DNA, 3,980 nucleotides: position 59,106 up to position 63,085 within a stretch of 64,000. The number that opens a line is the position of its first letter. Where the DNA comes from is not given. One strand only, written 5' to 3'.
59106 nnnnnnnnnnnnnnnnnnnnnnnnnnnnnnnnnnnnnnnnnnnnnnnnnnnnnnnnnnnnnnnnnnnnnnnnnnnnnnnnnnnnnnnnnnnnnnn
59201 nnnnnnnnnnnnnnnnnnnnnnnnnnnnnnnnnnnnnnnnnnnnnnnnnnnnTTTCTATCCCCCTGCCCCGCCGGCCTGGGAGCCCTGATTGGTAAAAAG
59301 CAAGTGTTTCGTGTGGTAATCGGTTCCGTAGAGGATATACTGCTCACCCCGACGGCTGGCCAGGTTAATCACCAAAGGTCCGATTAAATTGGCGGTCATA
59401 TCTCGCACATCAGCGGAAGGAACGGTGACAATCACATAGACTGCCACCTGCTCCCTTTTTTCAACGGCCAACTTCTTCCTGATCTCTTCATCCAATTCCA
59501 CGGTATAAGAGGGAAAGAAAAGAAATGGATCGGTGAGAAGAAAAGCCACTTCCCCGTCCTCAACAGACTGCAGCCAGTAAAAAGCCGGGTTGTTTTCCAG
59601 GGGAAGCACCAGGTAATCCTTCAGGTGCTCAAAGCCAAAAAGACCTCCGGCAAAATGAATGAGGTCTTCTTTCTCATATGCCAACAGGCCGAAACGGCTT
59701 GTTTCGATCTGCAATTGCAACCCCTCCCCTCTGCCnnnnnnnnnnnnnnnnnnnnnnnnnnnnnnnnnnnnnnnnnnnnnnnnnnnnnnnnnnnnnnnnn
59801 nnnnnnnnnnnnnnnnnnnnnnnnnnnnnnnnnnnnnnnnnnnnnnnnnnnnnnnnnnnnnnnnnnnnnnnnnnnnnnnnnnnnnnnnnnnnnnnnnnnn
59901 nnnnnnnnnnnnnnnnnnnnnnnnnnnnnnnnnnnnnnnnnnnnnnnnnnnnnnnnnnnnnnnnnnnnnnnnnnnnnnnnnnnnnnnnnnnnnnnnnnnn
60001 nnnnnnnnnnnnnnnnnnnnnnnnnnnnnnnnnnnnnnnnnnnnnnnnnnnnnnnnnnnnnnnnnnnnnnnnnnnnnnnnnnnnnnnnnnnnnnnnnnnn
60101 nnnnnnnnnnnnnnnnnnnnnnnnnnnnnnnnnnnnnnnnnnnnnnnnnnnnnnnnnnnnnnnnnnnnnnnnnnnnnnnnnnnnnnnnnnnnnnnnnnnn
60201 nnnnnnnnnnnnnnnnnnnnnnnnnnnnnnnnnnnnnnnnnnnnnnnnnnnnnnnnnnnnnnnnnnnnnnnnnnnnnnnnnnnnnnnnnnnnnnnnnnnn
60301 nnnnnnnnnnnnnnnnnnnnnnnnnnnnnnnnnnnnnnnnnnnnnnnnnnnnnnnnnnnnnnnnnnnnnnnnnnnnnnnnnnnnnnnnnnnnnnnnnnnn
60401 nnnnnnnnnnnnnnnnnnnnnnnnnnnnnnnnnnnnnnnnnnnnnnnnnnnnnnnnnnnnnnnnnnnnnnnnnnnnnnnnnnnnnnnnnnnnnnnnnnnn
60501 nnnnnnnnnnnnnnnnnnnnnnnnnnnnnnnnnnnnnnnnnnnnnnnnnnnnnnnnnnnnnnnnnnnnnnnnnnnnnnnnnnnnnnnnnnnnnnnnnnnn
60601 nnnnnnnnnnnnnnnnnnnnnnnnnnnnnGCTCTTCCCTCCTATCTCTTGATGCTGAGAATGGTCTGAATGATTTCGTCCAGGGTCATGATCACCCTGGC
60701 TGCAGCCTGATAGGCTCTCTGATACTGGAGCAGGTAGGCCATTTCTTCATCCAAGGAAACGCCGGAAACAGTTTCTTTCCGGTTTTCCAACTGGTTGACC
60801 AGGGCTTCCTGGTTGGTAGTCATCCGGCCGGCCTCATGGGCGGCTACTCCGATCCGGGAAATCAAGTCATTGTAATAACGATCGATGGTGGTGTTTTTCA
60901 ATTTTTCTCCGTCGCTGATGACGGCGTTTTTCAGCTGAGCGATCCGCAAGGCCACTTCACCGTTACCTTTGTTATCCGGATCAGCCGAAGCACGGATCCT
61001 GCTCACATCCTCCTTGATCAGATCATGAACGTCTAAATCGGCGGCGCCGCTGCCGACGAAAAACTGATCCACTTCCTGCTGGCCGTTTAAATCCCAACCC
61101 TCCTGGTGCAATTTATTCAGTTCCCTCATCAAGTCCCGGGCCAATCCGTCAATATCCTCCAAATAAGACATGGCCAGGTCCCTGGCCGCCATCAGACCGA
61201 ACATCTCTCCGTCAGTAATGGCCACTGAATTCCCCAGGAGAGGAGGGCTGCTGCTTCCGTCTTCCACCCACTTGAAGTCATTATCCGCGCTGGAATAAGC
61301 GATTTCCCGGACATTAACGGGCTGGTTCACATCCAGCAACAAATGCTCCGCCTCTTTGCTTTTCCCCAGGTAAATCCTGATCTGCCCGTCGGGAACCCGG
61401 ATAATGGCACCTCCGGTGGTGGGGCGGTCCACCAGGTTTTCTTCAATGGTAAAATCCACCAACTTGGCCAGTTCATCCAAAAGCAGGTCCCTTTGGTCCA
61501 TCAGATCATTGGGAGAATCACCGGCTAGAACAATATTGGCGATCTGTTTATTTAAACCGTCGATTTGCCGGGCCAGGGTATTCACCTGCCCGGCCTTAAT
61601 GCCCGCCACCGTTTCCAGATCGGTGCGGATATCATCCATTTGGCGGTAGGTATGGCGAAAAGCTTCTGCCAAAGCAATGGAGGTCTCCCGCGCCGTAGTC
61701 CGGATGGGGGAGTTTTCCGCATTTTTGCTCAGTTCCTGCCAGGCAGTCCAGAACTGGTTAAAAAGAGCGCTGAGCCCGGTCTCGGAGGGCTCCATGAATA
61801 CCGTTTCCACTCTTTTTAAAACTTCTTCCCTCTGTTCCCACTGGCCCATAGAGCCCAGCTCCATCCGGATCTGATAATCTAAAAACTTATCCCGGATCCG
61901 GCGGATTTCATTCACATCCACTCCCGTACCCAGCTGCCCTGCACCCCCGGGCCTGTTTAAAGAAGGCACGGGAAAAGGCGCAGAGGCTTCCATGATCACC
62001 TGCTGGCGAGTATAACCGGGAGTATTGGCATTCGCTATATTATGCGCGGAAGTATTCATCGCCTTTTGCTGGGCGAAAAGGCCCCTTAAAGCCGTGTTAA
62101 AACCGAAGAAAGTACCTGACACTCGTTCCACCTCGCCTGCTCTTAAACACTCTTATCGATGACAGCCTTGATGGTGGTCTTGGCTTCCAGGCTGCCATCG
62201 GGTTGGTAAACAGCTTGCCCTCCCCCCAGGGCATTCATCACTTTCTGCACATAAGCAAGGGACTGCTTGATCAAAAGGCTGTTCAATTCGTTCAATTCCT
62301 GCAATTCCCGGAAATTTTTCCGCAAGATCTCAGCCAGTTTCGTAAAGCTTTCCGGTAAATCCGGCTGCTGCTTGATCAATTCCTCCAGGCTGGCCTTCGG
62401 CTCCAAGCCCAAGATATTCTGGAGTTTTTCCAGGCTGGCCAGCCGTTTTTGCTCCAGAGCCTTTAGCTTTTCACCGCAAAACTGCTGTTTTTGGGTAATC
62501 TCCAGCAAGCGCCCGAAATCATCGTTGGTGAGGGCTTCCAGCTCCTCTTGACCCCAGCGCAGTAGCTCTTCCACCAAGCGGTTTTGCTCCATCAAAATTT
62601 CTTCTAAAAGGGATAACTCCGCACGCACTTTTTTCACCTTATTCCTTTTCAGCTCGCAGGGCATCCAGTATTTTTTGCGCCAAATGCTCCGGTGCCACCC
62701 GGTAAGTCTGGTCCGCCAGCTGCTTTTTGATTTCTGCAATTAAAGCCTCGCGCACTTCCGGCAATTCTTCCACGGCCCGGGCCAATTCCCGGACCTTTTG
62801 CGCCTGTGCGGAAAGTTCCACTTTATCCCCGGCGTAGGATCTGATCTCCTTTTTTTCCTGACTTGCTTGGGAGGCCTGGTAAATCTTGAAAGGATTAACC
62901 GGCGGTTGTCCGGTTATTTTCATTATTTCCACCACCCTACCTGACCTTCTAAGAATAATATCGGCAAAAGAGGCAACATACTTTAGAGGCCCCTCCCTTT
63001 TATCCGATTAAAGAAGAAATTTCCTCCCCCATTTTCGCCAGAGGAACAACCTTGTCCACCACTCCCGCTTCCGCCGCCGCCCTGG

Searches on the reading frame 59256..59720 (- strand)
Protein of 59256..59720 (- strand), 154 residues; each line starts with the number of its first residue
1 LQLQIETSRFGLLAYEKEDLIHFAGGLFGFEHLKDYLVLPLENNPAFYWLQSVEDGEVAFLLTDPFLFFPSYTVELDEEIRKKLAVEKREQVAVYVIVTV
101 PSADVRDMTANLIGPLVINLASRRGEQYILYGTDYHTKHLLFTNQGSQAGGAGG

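Call 4: search_protein_families(library=pfam, proteins=[window:59256-59720:-], max_evalue=0.001)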
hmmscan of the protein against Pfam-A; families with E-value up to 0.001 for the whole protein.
window:59256-59720:- (154 aa): 1 family
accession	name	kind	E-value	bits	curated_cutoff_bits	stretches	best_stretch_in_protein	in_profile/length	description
PF02623.20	FliW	-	2.9e-40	137.3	25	1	21-140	1-121/122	FliW protein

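Call 14: find_related_loci(query=window:59256-59720:-, collection=genome_contigs, flank=10000)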
Query window:59256-59720:- (154 aa) in genome_contigs; peptide patterns used: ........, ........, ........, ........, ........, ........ (x = any residue, [..] = any of these).
379 stretches matched a pattern; 3 encode a relative of the query (tblastn E <= 1e-3); 3 distinct loci.
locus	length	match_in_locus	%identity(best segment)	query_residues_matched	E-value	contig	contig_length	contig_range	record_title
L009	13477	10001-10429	38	1-144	2e-34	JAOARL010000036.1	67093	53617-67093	MAG: Clostridia bacterium isolate McD1.13 contig_230223, whole genome shotgun sequence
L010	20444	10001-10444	37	3-151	2e-31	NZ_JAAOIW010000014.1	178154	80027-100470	Paenibacillus agricola strain S3N08 contig14, whole genome shotgun sequence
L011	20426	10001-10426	42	1-141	7e-29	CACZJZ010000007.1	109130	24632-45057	MAG: uncultured Lachnospiraceae bacterium isolate RUG12688 genome assembly, contig: RUG12688_asm_7, whole genome shotgun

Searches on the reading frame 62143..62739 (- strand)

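Call 35: search_protein_families(library=pfam, proteins=[window:62143-62739:-], max_evalue=1)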
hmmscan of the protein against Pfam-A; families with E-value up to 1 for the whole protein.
window:62143-62739:- (198 aa): 3 families
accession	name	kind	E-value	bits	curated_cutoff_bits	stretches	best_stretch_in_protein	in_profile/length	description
PF05130.17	FlgN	-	2.3e-21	77.2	30.5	1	45-185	6-146/147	FlgN protein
PF00435.27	Spectrin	-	0.0087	17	29.9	1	51-151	5-97/105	Spectrin repeat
PF00726.22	IL10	-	0.19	11.7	24.2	0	12-47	112-147/170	Interleukin 10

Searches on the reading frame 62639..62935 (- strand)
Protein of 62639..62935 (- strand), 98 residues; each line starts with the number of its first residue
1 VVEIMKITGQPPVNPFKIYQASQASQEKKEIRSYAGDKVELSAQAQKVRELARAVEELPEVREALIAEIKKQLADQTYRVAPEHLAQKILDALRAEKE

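Call 35: search_protein_families(library=pfam, proteins=[window:62639-62935:-], max_evalue=1)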
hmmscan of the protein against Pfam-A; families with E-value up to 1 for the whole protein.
window:62639-62935:- (98 aa): 4 families
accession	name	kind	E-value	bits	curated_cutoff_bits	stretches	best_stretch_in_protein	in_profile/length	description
PF04316.19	FlgM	-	1.4e-15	57.7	25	1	37-91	1-55/55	Anti-sigma-28 factor, FlgM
PF01145.31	Band_7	-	0.045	14.2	23.6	1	4-77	67-130/176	SPFH domain / Band 7 family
PF06252.17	GemA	-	0.066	14.6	27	1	27-96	43-116/119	Bacteriophage Mu, GemA protein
PF01037.27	AsnC_trans_reg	-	0.29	11.5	25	1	39-64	1-27/73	Lrp/AsnC ligand binding domain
